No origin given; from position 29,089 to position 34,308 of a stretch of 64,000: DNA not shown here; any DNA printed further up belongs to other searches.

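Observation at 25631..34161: Bacterial-type AddB/AddA helicase-nuclease system in an archaeal core-gene neighbourhood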

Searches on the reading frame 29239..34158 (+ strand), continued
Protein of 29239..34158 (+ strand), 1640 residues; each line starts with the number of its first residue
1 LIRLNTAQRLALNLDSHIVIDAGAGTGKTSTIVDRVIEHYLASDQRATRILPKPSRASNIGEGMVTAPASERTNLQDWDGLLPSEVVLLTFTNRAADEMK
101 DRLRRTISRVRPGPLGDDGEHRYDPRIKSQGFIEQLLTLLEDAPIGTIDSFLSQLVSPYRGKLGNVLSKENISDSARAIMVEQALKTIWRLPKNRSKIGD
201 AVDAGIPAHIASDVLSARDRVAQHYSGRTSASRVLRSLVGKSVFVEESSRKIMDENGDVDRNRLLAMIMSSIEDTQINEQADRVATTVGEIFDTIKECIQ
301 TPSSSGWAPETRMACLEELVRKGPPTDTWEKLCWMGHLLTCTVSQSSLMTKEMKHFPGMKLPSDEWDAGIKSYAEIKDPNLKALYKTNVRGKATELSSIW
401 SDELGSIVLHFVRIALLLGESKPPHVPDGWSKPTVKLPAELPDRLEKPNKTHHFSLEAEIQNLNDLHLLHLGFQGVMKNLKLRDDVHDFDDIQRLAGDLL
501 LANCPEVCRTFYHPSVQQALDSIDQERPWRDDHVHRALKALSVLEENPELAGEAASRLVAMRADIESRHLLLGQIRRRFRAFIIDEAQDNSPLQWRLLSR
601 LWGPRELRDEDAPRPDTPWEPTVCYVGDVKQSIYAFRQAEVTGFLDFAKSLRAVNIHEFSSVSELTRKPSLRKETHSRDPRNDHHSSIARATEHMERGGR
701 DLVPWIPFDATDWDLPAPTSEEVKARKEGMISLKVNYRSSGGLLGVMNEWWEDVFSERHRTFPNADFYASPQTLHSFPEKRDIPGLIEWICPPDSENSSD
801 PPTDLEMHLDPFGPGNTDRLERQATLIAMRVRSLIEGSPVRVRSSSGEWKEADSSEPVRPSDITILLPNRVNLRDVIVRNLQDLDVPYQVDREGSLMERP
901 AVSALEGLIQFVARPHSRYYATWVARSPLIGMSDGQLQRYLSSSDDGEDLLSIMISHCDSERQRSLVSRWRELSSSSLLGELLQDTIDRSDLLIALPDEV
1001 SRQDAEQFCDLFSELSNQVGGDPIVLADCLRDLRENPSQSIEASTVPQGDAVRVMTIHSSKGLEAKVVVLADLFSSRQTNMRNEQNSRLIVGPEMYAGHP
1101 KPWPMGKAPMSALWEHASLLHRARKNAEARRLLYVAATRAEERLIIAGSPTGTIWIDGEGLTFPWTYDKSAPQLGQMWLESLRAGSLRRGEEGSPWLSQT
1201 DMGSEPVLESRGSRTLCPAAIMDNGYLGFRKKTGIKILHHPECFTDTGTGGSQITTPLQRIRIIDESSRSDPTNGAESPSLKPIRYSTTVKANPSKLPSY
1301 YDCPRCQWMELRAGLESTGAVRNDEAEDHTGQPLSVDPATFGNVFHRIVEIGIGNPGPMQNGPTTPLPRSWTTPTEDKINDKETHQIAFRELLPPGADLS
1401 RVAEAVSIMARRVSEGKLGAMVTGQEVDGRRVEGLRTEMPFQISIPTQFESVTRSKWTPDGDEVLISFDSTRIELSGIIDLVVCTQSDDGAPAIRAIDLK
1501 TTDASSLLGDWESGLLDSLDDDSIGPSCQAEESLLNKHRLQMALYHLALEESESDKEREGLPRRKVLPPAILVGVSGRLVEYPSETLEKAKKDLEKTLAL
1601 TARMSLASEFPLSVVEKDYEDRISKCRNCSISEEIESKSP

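Call 82: get_annotated_region(hit=H20, flank=6000)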
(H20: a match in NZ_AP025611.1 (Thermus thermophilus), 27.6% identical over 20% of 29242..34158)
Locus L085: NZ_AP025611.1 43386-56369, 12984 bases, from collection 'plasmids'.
description: Thermus thermophilus strain SNM3-3 plasmid pTthSNM3-3c, complete sequence
organism: Thermus thermophilus (NCBI taxid 274)
taxonomy: Bacteria; Deinococcota; Deinococci; Thermales; Thermaceae; Thermus; Thermus thermophilus
host: -; source: -; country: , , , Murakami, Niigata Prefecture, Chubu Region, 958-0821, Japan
typing (MOB-suite, as given by PLSDB): non-mobilizable; mating-pair formation MPF_T
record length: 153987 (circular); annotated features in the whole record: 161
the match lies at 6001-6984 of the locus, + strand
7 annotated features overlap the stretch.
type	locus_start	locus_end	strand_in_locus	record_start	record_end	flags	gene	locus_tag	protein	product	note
CDS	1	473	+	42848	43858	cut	-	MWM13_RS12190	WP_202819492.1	hypothetical protein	-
CDS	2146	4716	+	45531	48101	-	-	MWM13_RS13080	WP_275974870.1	PD-(D/E)XK nuclease family protein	-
CDS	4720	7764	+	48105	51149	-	-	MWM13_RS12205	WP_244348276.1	UvrD-helicase domain-containing protein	-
CDS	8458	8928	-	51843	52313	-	-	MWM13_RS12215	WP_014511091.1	type II toxin-antitoxin system HicB family antitoxin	-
CDS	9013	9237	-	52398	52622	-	-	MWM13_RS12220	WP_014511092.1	type II toxin-antitoxin system HicA family toxin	-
CDS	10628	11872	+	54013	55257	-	-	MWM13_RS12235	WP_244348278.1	IS256 family transposase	-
CDS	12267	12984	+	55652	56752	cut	-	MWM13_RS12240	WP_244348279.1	transposase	GO:0006313 - DNA transposition [Evidence IEA]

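Call 83: get_annotated_region(hit=H13, flank=6000)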
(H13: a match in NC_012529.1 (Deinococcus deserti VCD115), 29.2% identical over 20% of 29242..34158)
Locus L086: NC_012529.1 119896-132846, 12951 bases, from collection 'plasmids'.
description: Deinococcus deserti VCD115 plasmid 2, complete sequence
organism: Deinococcus deserti VCD115 (NCBI taxid 546414)
taxonomy: Bacteria; Deinococcota; Deinococci; Deinococcales; Deinococcaceae; Deinococcus; Deinococcus deserti; Deinococcus deserti VCD115
host: -; source: -; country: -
typing (MOB-suite, as given by PLSDB): mobilizable; replicon rep_cluster_954; relaxase MOBP
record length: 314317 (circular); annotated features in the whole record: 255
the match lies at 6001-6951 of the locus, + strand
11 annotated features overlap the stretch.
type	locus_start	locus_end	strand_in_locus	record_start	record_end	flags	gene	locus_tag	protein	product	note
CDS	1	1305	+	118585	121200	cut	-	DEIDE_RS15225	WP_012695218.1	right-handed parallel beta-helix repeat-containing protein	-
CDS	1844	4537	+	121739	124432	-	-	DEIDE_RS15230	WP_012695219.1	PD-(D/E)XK nuclease family protein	-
CDS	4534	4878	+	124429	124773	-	-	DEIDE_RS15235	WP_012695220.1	UvrD-helicase domain-containing protein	-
CDS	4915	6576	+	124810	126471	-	-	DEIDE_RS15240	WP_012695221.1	UvrD-helicase domain-containing protein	-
CDS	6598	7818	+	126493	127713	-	-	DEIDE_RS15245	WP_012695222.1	PD-(D/E)XK nuclease family protein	-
CDS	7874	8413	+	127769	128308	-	-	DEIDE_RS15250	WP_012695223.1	hypothetical protein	-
CDS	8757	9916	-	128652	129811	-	-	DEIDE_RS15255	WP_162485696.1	IS3-like element ISDds1 family transposase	GO:0006313 - DNA transposition [Evidence IEA]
CDS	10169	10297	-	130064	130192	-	-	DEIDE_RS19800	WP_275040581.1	hypothetical protein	-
CDS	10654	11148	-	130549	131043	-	-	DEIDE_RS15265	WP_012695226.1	protein-tyrosine-phosphatase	-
CDS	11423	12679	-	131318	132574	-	-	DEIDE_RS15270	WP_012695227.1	VWA domain-containing protein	-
CDS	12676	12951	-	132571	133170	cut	-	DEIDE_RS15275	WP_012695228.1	MerR family transcriptional regulator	GO:0006355 - regulation of DNA-templated transcription [Evidence IEA]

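Call 84: get_annotated_region(hit=H1, flank=6000)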
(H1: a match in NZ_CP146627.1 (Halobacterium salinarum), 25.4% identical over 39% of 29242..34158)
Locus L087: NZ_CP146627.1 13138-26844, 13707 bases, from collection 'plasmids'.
description: Halobacterium salinarum strain KBTZ03 plasmid pKBTZ03_58, complete sequence
organism: Halobacterium salinarum (NCBI taxid 2242)
taxonomy: Archaea; Euryarchaeota; Halobacteria; Halobacteriales; Halobacteriaceae; Halobacterium; Halobacterium salinarum
host: -; source: -; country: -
typing (MOB-suite, as given by PLSDB): non-mobilizable
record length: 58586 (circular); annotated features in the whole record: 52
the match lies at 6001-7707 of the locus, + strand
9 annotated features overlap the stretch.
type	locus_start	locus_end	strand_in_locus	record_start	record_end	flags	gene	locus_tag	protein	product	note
CDS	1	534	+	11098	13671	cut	-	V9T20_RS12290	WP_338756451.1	hypothetical protein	-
CDS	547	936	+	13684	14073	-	-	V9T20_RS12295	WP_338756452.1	hypothetical protein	-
CDS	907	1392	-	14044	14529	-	-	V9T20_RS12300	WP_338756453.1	hypothetical protein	-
CDS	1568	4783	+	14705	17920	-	-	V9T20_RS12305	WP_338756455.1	PD-(D/E)XK nuclease family protein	-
CDS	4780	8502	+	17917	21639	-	-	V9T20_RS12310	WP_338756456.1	UvrD-helicase domain-containing protein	-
CDS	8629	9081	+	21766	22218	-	-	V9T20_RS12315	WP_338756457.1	hypothetical protein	-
CDS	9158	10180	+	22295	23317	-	-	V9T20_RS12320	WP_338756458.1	hypothetical protein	-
CDS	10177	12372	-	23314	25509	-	-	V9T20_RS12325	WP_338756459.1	hypothetical protein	-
CDS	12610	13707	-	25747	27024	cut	-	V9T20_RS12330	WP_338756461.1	hypothetical protein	-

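Call 110: get_annotated_region(hit=H6, flank=5000)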
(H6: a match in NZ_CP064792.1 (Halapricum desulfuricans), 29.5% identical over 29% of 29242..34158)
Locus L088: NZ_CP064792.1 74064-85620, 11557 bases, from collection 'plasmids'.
description: Halapricum desulfuricans strain HSR-Est plasmid pHSR-Est01, complete sequence
organism: Halapricum desulfuricans (NCBI taxid 2841257)
taxonomy: Archaea; Euryarchaeota; Halobacteria; Halobacteriales; Haloarculaceae; Halapricum; Halapricum desulfuricans
host: -; source: Elton hypersaline lake; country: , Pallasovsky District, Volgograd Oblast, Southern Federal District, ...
typing (MOB-suite, as given by PLSDB): non-mobilizable
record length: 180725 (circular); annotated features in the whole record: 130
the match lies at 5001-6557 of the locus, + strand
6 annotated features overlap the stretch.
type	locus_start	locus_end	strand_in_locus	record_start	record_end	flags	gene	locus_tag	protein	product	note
CDS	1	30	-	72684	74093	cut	-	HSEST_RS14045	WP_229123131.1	DNA repair exonuclease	-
CDS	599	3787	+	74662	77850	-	-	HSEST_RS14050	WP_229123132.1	PD-(D/E)XK nuclease family protein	-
CDS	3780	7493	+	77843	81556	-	-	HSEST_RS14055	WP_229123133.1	UvrD-helicase domain-containing protein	-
CDS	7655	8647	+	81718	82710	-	-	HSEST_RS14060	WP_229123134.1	metallophosphoesterase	-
CDS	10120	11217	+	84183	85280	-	-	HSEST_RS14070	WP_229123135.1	hypothetical protein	-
CDS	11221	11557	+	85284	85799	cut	-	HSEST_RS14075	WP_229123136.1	hypothetical protein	-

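Call 111: get_annotated_region(hit=H4, flank=5000)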
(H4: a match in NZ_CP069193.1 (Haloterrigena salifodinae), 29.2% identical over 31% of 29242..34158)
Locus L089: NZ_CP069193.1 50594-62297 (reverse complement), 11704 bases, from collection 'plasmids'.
description: Haloterrigena salifodinae strain BOL5-1 plasmid pHTS96, complete sequence
organism: Haloterrigena salifodinae (NCBI taxid 2675099)
taxonomy: Archaea; Euryarchaeota; Halobacteria; Halobacteriales; Natrialbaceae; Haloterrigena; Haloterrigena salifodinae
host: -; source: Salt Microbe,Salt Mine; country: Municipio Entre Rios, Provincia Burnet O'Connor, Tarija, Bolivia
typing (MOB-suite, as given by PLSDB): non-mobilizable; mating-pair formation MPF_T
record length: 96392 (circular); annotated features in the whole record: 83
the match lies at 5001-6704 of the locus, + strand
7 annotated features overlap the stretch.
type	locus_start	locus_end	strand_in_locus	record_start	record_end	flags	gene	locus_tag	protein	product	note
CDS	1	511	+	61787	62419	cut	-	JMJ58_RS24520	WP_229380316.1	hypothetical protein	-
CDS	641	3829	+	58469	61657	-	-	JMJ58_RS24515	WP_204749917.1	PD-(D/E)XK nuclease family protein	-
CDS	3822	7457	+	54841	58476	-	-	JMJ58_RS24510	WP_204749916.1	UvrD-helicase domain-containing protein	-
CDS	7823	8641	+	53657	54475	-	-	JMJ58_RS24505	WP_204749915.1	ParA family protein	-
CDS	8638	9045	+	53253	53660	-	-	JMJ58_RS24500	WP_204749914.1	hypothetical protein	-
CDS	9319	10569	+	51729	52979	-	-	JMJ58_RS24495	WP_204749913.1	phage integrase SAM-like domain-containing protein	-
CDS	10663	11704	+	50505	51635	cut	-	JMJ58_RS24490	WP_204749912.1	restriction endonuclease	GO:0009307 - DNA restriction-modification system [Evidence IEA]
